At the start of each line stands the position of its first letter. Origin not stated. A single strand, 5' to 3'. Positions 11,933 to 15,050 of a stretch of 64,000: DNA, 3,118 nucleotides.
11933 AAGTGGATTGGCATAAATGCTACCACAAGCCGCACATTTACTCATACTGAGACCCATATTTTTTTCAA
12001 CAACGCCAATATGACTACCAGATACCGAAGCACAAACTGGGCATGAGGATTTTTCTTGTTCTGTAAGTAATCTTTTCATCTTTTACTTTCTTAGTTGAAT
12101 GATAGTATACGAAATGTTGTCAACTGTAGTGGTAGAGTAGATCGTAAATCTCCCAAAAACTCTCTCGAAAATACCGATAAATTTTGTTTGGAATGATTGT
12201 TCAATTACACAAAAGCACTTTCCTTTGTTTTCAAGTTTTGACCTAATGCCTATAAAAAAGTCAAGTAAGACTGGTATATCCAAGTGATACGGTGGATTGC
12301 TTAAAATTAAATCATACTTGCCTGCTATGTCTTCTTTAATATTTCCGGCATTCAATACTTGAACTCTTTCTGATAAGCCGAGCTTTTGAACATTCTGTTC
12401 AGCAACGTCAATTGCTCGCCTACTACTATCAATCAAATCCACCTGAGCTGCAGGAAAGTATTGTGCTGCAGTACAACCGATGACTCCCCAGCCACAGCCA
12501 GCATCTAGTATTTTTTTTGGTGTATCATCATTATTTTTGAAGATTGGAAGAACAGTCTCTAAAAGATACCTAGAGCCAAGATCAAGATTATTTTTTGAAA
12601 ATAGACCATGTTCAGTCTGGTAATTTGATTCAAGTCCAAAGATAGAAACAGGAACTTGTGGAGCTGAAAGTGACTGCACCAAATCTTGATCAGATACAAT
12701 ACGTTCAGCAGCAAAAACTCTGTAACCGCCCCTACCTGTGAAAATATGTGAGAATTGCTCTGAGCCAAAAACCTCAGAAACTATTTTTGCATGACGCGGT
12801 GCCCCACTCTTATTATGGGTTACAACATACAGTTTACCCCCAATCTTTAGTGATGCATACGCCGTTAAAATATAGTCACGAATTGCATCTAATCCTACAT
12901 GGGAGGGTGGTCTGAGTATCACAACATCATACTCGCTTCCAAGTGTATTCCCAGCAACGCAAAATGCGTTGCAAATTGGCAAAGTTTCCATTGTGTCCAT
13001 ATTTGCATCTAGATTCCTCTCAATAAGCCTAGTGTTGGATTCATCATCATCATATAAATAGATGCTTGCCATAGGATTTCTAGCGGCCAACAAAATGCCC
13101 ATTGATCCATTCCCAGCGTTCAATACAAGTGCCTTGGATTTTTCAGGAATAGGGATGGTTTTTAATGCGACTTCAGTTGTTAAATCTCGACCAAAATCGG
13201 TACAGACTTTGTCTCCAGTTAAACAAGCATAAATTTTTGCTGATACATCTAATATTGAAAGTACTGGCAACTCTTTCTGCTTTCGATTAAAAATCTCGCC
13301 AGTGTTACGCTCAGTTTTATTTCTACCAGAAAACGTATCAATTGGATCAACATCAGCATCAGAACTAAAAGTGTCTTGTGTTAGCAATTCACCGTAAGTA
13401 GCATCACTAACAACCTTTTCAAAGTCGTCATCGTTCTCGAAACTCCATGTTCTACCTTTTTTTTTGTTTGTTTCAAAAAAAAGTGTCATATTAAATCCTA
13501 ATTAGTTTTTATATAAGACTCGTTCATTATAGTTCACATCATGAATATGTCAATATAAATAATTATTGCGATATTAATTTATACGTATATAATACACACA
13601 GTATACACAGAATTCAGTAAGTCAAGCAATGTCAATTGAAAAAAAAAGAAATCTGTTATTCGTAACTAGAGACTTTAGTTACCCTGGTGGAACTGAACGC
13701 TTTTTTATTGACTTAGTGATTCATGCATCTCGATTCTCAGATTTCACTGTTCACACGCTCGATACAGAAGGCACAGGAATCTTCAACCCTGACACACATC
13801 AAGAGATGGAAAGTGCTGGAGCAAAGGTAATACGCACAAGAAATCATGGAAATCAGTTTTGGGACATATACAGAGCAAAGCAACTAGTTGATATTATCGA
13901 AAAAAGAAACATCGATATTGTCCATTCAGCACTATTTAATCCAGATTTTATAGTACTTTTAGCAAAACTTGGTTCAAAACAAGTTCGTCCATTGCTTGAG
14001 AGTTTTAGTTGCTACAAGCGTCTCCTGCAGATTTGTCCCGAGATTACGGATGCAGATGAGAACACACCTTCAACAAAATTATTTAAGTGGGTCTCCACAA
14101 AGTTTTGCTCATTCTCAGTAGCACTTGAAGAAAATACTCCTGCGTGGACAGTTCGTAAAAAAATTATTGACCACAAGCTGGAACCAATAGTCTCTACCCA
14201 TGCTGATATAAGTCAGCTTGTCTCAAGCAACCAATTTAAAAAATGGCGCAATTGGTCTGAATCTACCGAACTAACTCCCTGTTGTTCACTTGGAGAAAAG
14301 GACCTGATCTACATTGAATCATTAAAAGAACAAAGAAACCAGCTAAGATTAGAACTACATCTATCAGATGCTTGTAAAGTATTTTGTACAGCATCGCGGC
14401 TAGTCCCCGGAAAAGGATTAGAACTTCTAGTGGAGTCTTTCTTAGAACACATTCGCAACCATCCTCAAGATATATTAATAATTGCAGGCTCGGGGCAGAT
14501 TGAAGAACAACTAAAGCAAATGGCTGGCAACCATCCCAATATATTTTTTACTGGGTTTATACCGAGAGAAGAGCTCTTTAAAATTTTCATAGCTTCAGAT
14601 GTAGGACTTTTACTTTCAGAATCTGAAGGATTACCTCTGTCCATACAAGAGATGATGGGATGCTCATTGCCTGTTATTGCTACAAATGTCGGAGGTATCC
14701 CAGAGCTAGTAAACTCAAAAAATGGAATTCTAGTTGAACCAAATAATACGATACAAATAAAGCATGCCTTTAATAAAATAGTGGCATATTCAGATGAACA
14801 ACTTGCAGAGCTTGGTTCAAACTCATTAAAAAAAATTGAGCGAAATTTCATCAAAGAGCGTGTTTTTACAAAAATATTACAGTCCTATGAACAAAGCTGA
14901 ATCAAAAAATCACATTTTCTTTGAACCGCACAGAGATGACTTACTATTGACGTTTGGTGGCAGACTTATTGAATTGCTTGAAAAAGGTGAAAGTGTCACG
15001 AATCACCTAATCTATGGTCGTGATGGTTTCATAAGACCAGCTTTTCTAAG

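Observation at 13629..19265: Glycosylation island: five consecutive GT4-type glycosyltransferases plus an LmbE-like deacetylase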

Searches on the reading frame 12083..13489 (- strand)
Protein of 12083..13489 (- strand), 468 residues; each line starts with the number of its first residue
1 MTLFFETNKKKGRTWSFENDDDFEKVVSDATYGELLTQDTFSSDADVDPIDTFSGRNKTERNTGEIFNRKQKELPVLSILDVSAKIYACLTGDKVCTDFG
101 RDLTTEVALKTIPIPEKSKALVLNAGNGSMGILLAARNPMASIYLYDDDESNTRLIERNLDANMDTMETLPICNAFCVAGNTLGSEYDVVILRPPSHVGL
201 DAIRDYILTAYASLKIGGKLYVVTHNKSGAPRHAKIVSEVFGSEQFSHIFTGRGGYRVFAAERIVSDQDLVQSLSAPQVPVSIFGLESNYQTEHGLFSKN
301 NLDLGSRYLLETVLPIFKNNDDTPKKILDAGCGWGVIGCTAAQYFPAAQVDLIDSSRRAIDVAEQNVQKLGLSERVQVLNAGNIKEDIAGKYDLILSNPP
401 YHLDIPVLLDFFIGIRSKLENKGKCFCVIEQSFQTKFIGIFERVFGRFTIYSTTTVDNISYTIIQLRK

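Call 9: search_protein_families(library=pfam, proteins=[window:12083-13489:-], max_evalue=0.001)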
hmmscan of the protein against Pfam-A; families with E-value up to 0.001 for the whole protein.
window:12083-13489:- (468 aa): 12 families
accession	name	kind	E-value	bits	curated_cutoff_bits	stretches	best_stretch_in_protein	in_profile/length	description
PF05175.20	MTS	-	8e-46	156.2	23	2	291-453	5-162/170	Methyltransferase small domain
PF13847.12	Methyltransf_31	-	1.4e-12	47.9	27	1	325-414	5-82/145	Methyltransferase domain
PF13649.12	Methyltransf_25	-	3.6e-12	47.2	27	1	327-423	1-97/97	Methyltransferase domain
PF03602.21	Cons_hypoth95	-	4.8e-12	46.4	24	1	324-404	42-126/182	Conserved hypothetical protein 95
PF10294.15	Methyltransf_16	-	7.9e-11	42.5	21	1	306-397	29-126/174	Lysine methyltransferase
PF06325.19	PrmA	-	1.6e-10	41.4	22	1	319-398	157-233/296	Ribosomal protein L11 methyltransferase (PrmA)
PF08242.18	Methyltransf_12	-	2.1e-09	38.4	30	1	328-398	1-72/98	Methyltransferase domain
PF02353.26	CMAS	-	1.6e-06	28.1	27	1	325-421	64-158/273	Mycolic acid cyclopropane synthetase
PF13489.12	Methyltransf_23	-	4.6e-06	26.9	27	1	308-398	8-88/164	Methyltransferase domain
PF02527.21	GidB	-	8.5e-06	25.7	27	1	294-397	19-121/184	rRNA small subunit methyltransferase G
PF01170.24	UPF0020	-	0.00065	19.9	22.3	0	352-401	81-131/197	RMKL-like, methyltransferase domain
PF08241.18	Methyltransf_11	-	0.0009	20.3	21.2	0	328-398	1-67/95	Methyltransferase domain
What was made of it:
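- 12083..13489 (-): MTS2: two-domain RsmC/RlmG-like methyltransferase. The C-terminal domain has the DxGCGWG SAM motif and the SNPP(Y/F/L)H amino-methyltransferase motif. Pfam MTS at 8e-46 in 2 stretches (call 9).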

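Call 52: search_protein_families(library=padloc, proteins=[window:12083-13489:-], max_evalue=0.01)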
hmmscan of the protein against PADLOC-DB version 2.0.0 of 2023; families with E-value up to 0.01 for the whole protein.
window:12083-13489:- (468 aa): 4 families
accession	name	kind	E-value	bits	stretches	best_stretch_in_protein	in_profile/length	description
PDLC04134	mad2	-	8.3e-32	108.6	2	322-445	290-417/492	mads_2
PDLC03222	MTase_II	-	0.00031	17.4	1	320-401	151-234/602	Type II methyltransferase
PDLC03719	oMTase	-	0.0015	15.6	1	309-401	34-122/387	orphan methyltransferase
PDLC03258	MTase_II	-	0.0019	15.5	1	317-402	36-113/366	Type II methyltransferase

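Call 53: find_homologous_proteins(query=window:12083-13489:-, max_evalue=1e-10)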
Query window:12083-13489:- (468 aa): 21 proteins with E <= 1e-10 among 7844 candidates.
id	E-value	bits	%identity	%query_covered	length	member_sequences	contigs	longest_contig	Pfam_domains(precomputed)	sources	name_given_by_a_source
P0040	0.0e+0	1058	100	100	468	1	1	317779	PF13847.13,PF13489.13,PF06325.20,PF02353.27,PF05175.21,PF03602.22,PF13649.13,PF02527.22,PF08242.19,PF10294.16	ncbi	-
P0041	7.1e-85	304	41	82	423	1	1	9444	PF13847.13,PF13489.13,PF06325.20,PF02353.27,PF05175.21,PF03602.22,PF13649.13,PF02390.24,PF08241.19,PF08242.19,PF10294.16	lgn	-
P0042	6.5e-58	215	34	82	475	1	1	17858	PF02353.27,PF12847.14,PF08241.19,PF13847.13,PF06325.20,PF05175.21,PF03602.22,PF13649.13,PF01170.25,PF00891.25,PF01135.26,PF08242.19,PF10294.16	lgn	-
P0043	1.2e-57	214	35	74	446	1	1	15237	PF13847.13,PF06325.20,PF02353.27,PF05175.21,PF03602.22,PF13649.13,PF01170.25,PF08241.19,PF08242.19,PF10294.16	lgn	-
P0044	2.0e-54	203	32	74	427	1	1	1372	PF13847.13,PF06325.20,PF05175.21,PF03602.22,PF13649.13,PF01170.25,PF02475.24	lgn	-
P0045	2.3e-54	203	36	77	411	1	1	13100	PF02353.27,PF12847.14,PF08241.19,PF13847.13,PF06325.20,PF05175.21,PF03602.22,PF13649.13,PF01170.25,PF00891.25,PF08242.19,PF10294.16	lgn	-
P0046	1.2e-51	194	32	84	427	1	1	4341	PF13847.13,PF06325.20,PF02353.27,PF05175.21,PF03602.22,PF13649.13,PF01170.25,PF02475.24,PF08241.19,PF08242.19,PF10294.16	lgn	-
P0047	9.6e-51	191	31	77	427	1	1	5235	PF13847.13,PF06325.20,PF02353.27,PF05175.21,PF03602.22,PF13649.13,PF01170.25,PF08242.19,PF10294.16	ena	-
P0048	9.7e-51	191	31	77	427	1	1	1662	PF13847.13,PF06325.20,PF02353.27,PF05175.21,PF03602.22,PF13649.13,PF01170.25,PF08242.19,PF10294.16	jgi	-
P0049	4.2e-49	186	29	97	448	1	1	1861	PF13847.13,PF13489.13,PF06325.20,PF02353.27,PF05175.21,PF03602.22,PF13649.13,PF08242.19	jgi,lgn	jgi:16S rRNA (guanine1207-N2)-methyltransferase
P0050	3.0e-48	183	33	78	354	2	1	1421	PF13489.13,PF02353.27,PF02527.22,PF12847.14,PF08241.19,PF13847.13,PF06325.20,PF05175.21,PF03602.22,PF13649.13,PF08242.19,PF10294.16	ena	-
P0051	4.7e-45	172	33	77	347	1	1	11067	PF13847.13,PF06325.20,PF02353.27,PF05175.21,PF03602.22,PF13649.13,PF01170.25,PF12847.14,PF08242.19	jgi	-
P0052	1.8e-37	147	30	77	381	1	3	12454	PF13847.13,PF06325.20,PF02353.27,PF05175.21,PF13649.13,PF12847.14,PF08242.19,PF10294.16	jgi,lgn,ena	-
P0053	5.9e-37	146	30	77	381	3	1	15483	PF13847.13,PF06325.20,PF02353.27,PF05175.21,PF13649.13,PF08241.19,PF08242.19,PF10294.16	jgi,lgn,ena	-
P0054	1.9e-34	138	32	61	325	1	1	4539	PF13847.13,PF06325.20,PF02353.27,PF05175.21,PF03602.22,PF13649.13,PF12847.14,PF08242.19,PF10294.16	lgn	-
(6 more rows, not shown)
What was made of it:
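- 12083..13489 (-): It belongs to its own clade of 15 cluster representatives including the window's own (E<=2e-34); the next hit is a generic RsmC at 4e-16 (call 53).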

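Call 63: search_solved_structures(query=window:12083-13489:-, max_evalue=0.0001)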
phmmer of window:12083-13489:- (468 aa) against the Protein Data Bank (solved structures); distinct sequences matched with E-value up to 0.0001: 18.
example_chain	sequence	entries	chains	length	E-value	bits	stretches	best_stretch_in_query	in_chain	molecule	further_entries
1dus_A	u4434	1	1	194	1.4e-17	66.9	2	284-404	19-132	MJ0882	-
2pjd_A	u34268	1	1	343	3.5e-15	59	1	290-412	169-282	Ribosomal RNA small subunit methyltransferase C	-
2zul_A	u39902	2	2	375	6.6e-14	54.8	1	184-450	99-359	Probable ribosomal RNA small subunit methyltransferase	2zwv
3dmf_A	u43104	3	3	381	7e-14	54.8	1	184-450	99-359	Probable ribosomal RNA small subunit methyltransferase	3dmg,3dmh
4dcm_A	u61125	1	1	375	7.4e-09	38.2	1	275-454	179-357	Ribosomal RNA large subunit methyltransferase G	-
2r3s_A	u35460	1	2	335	1.5e-06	30.6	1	315-426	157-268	uncharacterized protein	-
1sg9_A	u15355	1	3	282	4.5e-06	29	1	324-402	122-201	hemK protein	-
1nv8_A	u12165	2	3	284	4.6e-06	29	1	324-402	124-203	hemK protein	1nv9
1vq1_A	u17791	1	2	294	5e-06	28.9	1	324-402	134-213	N5-glutamine methyltransferase, HemK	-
7wm6_A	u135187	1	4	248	2.1e-05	26.8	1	308-402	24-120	Methyltransferase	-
7wm5_A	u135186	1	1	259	2.3e-05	26.7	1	308-402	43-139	Methyltransferase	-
9fcy_A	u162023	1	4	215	5e-05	25.6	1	324-433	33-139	SAM-dependent methyltransferase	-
9fd3_A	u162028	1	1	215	5.1e-05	25.6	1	324-433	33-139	SAM-dependent methyltransferase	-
9fcd_A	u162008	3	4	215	5.1e-05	25.6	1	324-433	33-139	SAM-dependent methyltransferase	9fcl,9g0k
9sls_A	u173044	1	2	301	7.6e-05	25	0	320-396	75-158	Methyltransferase type 12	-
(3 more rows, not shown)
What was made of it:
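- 12083..13489 (-): PDB matches are MJ0882, RsmC, TTHA0533 and RlmG (call 63).
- The closest structures are m2G rRNA methyltransferases (call 63).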

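Call 91: search_protein_families(library=ncbifam, proteins=[window:12083-13489:-], max_evalue=0.00001)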
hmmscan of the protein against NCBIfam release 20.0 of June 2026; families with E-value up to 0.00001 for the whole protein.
window:12083-13489:- (468 aa): 22 families
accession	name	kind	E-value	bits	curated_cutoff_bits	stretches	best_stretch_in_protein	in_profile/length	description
NF007023.0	PRK09489.1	equivalog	2e-26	93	295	1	292-424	171-298/342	16S rRNA (guanine(1207)-N(2))-methyltransferase RsmC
TIGR03534.1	RF_mod_PrmC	equivalog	1.7e-24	86.7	199.1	1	308-401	75-166/253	peptide chain release factor N(5)-glutamine methyltransferase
TIGR03533.1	L3_gln_methyl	equivalog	7.1e-23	81.3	229.7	1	320-401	118-199/284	50S ribosomal protein L3 N(5)-glutamine methyltransferase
TIGR00536.1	hemK_fam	subfamily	6e-21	74.7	115.5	1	323-401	114-192/286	HemK family protein methyltransferase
NF011577.0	PRK15001.1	equivalog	2.2e-15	56.4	468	1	294-449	205-358/378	23S rRNA (guanine(1835)-N(2))-methyltransferase RlmG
NF011529.0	PRK14968.1-3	equivalog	7.5e-12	45.1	162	1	321-401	32-108/198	putative methyltransferase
TIGR02469.1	CbiT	equivalog_domain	8.1e-11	42.3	78.3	0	325-388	21-85/124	precorrin-6Y C5,15-methyltransferase (decarboxylating) subunit CbiT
NF006138.0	PRK08287.1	equivalog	2e-10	40.9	210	1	322-381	30-88/189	decarboxylating cobalt-precorrin-6B (C(15))-methyltransferase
NF047853.1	tRm6a37MtseTrmN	equivalog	4.7e-10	39.6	350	1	325-402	45-125/244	tRNA(1)(Val) (adenine(37)-N(6))-methyltransferase TrmN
NF002421.0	PRK01544.1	equivalog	2.9e-09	36.2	567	1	316-401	131-216/524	bifunctional peptide chain release factor N(5)-glutamine methyltransferase PrmC/tRNA (guanosine(46)-N7)-methyltransferase TrmB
TIGR02021.1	BchM-ChlM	equivalog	5.8e-09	35.7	158.9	1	299-397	30-124/218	magnesium protoporphyrin IX methyltransferase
NF001786.0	PRK00517.2-4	equivalog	9.8e-09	34.7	327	0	315-398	135-213/277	50S ribosomal protein L11 methyltransferase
NF010703.0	PRK14103.1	equivalog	1.7e-07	30.9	320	0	320-402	26-100/256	trans-aconitate 2-methyltransferase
TIGR00406.1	prmA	equivalog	2.1e-07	30.7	183.15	1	317-398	153-232/288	50S ribosomal protein L11 methyltransferase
TIGR02072.1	BioC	equivalog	3.5e-07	30.3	184.95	1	315-398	25-104/244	malonyl-ACP O-methyltransferase BioC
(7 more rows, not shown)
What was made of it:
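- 12083..13489 (-): All NCBIfam equivalog cut-offs are missed, e.g. RsmC 93 vs 295 bits (call 91).
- It also scores against PrmC/HemK protein-glutamine methyltransferase models (calls 63, 91). MTS2 misses every rRNA and protein methyltransferase equivalog cut-off and forms its own clade (calls 53, 91).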

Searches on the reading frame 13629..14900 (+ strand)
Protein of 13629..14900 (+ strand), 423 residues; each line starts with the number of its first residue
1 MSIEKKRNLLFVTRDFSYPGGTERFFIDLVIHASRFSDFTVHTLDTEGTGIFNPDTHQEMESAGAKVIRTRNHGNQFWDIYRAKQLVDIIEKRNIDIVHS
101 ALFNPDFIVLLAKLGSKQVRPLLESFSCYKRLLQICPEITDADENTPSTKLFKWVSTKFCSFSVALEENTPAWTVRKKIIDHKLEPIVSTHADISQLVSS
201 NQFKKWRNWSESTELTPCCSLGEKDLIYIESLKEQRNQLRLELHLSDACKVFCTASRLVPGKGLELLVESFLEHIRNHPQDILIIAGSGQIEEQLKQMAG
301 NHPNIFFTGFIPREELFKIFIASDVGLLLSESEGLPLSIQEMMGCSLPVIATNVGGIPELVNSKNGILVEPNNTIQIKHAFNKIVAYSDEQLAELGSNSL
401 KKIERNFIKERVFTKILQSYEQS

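Call 4: search_protein_families(library=pfam, proteins=[window:13629-14900:+], max_evalue=0.01)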
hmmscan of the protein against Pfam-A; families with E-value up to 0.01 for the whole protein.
window:13629-14900:+ (423 aa): 4 families
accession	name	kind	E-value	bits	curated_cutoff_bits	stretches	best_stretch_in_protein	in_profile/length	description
PF00534.26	Glycos_transf_1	-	1.5e-27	96.7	26.4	1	249-398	15-168/172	Glycosyl transferases group 1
PF13692.12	Glyco_trans_1_4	-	8.1e-26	91.4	27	1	250-384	2-139/142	Glycosyl transferases group 1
PF13439.12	Glyco_transf_4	-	0.00025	21.6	28.5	1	19-118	1-95/170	Glycosyltransferase Family 4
PF13524.12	Glyco_trans_1_2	-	0.0074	16.7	25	0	270-405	4-131/144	Glycosyl transferase-like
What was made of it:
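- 13629..14900 (+): g1 / GTA: GT4-type GT-B glycosyltransferase, 423 aa. PF00534 at 1.5e-27 and PF13439 at 2.5e-4 (call 4).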

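Call 11: search_protein_families(library=ncbifam, proteins=[window:13629-14900:+], max_evalue=0.01)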
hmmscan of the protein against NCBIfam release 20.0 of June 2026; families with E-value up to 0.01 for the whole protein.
window:13629-14900:+ (423 aa): 41 families (the best 25 are shown)
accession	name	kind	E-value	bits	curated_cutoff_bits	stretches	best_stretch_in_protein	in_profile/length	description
TIGR04157.1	glyco_rSAM_CFB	subfamily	2.5e-25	89.3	400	1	233-381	211-359/406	TIGR04157 family glycosyltransferase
NF047684.1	TeichurnBiosyTuaC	equivalog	1.6e-23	83.3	550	1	228-422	198-388/391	teichuronic acid biosynthesis protein TuaC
TIGR03088.1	stp2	hypoth_equivalog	5.4e-21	75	409.05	1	235-422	180-372/374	TIGR03088 family PEP-CTERM/XrtA system glycosyltransferase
TIGR03999.1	thiol_BshA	equivalog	3.1e-19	69.1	273.7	1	233-422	183-372/375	N-acetyl-alpha-D-glucosaminyl L-malate synthase BshA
NF041876.1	EPS_EpsE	equivalog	4.4e-16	59.1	400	1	246-411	212-384/389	exopolysaccharide biosynthesis GT4 family glycosyltransferase EpsE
NF053787.1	GlcN_PG_synth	equivalog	5e-16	58.5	480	1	234-422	182-358/361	N-acetylglucosaminyl phosphatidylglycerol synthase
TIGR03449.1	mycothiol_MshA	equivalog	1.2e-12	47.5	462.5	1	235-422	206-402/406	D-inositol-3-phosphate glycosyltransferase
NF007640.0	PRK10307.1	subfamily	9.5e-12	44.5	276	1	197-419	190-403/411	WcaI family glycosyltransferase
TIGR02918.1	TIGR02918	equivalog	7.5e-11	41.4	574.6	1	193-415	279-492/500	accessory Sec system glycosyltransferase GtfA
TIGR02095.1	glgA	subfamily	1.7e-10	40.2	328.45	1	233-407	276-461/477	glycogen/starch synthase, ADP-glucose type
NF046085.1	XrtY_assoc_Gly1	equivalog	3.5e-10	39.3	400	1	244-422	205-383/387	XrtY-associated glycosyltransferase XYAG1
TIGR02149.1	glgA_Coryne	subfamily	4.6e-10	39.2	302.4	1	256-421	211-388/391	glycogen synthase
TIGR04005.1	wcaL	equivalog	6.7e-10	38.4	537.6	1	256-415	229-398/406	colanic acid biosynthesis glycosyltransferase WcaL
NF047880.1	glyco_SdgA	exception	9.1e-10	37.7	800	1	253-415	319-482/488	serine-aspartate repeat adhesin O-glycosyltransferase SdgA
TIGR04063.1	stp3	hypoth_equivalog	2.3e-09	36.6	442.05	1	233-399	198-371/397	TIGR04063 family PEP-CTERM/XrtA system glycosyltransferase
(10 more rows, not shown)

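Call 27: list_cluster_members(proteins=[P0001, window:13629-14900:+, window:9862-11124:-, window:20990-22789:+])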
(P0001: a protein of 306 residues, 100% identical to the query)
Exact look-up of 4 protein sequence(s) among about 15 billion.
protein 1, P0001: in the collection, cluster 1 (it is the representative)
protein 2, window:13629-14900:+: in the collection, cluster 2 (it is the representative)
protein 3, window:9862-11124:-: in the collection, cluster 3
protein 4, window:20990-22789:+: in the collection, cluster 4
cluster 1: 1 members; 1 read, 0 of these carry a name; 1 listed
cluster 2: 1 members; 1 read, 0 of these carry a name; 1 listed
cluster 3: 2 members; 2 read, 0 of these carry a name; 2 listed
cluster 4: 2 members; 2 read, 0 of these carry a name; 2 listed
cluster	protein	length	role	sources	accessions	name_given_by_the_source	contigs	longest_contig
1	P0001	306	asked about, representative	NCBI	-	-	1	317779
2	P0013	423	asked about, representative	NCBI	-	-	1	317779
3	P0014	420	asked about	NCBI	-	-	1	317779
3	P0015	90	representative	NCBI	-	-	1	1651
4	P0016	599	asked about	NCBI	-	-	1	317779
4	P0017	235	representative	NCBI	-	-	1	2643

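Call 35: search_solved_structures(query=window:13629-14900:+, max_evalue=0.001)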
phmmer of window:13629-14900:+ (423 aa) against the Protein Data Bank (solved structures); distinct sequences matched with E-value up to 0.001: 57.
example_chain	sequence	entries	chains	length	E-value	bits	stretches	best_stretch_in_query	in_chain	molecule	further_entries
3oka_A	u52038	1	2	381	4.4e-14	55.4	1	229-381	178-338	GDP-mannose-dependent alpha-(1-6)-phosphatidylinositol monomannoside mannosyltransferase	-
3okc_A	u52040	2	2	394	4.6e-14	55.3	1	229-381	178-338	GDP-mannose-dependent alpha-(1-6)-phosphatidylinositol monomannoside mannosyltransferase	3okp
2jjm_A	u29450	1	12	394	6.9e-12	48.2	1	233-415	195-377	GLYCOSYL TRANSFERASE, GROUP 1 FAMILY PROTEIN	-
3mbo_A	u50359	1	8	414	8.3e-12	47.9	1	233-415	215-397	Glycosyltransferase, group 1 family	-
5d00_A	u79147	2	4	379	1e-11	47.6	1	304-419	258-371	N-acetyl-alpha-D-glucosaminyl L-malate synthase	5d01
5i45_A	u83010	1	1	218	4.8e-09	38.8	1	289-388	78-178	Glycosyl transferases group 1 family protein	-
4pqg_A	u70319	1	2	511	1.1e-08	37.6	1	253-415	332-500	Glycosyltransferase Gtf1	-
4xyw_A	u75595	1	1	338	2.4e-08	36.5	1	274-384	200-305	O-antigen biosynthesis glycosyltransferase WbnH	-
6kih_A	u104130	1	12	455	4.2e-07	32.4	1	203-422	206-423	Tll1590 protein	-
5e9t_A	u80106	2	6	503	2.8e-06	29.7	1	253-413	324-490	Glycosyltransferase Gtf1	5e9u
2f9f_A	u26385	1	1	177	4.4e-06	29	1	253-384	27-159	first mannosyl transferase (wbaZ-1)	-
4x7m_A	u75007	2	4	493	9.3e-06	28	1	250-418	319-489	TarM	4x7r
4x6l_A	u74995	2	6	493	9.3e-06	28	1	250-418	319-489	TarM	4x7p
4wac_A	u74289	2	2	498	9.5e-06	27.9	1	250-418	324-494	Glycosyl transferase, group 1 family protein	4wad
9dcm_B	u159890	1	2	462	1.5e-05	27.3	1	283-377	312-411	Sucrose-phosphate synthase-like protein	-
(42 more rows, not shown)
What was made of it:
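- A ManC-like gene could supply GDP-mannose, and g1's nearest solved structure is a GDP-mannose-dependent enzyme (call 35). BshA is among g1's better NCBIfam and PDB hits (calls 11, 35).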

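Call 52: search_protein_families(library=padloc, proteins=[window:13629-14900:+], max_evalue=0.01)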
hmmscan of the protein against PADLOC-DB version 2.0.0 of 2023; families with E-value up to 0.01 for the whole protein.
window:13629-14900:+ (423 aa): 0 families
